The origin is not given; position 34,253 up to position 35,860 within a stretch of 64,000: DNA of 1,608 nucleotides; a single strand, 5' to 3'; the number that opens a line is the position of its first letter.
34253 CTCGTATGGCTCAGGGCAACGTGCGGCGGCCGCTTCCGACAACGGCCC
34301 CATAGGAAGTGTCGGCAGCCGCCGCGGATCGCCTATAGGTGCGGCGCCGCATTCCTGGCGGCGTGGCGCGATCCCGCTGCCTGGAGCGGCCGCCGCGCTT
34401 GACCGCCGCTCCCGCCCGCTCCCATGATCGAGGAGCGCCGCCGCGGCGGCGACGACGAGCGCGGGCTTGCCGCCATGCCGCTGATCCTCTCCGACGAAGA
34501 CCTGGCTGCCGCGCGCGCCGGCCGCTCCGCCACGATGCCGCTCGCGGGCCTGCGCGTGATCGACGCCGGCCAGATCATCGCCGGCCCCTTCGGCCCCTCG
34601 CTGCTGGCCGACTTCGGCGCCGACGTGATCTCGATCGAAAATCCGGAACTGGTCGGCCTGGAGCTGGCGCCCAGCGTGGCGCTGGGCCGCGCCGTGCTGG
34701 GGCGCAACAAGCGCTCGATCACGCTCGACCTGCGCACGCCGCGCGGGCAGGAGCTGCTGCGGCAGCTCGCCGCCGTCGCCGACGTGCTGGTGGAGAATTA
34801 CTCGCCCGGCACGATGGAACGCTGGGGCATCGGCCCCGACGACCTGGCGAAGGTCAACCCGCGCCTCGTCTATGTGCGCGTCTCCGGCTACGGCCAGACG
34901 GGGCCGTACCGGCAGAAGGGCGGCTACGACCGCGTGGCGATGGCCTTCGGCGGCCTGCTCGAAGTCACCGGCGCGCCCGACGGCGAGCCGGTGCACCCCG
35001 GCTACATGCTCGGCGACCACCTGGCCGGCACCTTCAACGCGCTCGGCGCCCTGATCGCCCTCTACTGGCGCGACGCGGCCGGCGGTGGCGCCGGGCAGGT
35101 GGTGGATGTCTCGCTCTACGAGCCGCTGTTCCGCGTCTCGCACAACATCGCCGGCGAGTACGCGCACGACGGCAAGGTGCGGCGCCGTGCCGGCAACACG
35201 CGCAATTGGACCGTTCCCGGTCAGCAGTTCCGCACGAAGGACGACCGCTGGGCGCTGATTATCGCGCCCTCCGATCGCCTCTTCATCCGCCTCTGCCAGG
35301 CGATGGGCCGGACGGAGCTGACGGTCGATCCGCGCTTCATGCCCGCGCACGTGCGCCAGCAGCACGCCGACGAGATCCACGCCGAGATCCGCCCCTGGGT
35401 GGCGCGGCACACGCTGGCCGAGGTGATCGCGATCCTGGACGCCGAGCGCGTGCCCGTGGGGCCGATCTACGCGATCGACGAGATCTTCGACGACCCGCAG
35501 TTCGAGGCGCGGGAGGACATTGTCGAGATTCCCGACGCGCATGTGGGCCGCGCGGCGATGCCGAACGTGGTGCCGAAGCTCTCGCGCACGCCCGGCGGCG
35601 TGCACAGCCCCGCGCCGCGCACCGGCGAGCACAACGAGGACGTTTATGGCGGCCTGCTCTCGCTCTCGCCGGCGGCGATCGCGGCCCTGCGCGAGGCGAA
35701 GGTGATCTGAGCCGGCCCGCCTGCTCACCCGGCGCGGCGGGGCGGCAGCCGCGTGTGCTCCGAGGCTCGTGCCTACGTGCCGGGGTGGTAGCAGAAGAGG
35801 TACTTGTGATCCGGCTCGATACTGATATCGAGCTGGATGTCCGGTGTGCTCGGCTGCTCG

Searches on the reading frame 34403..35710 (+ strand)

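Call 28: search_protein_families(library=pfam, proteins=[window:34403-35710:+], max_evalue=0.00001)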
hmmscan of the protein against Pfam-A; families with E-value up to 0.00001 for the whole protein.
window:34403-35710:+ (435 aa): 1 family
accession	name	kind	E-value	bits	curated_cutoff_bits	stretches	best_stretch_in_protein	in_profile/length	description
PF02515.22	CoA_transf_3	-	7.3e-112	374.5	23.3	1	47-411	1-366/366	CoA-transferase family III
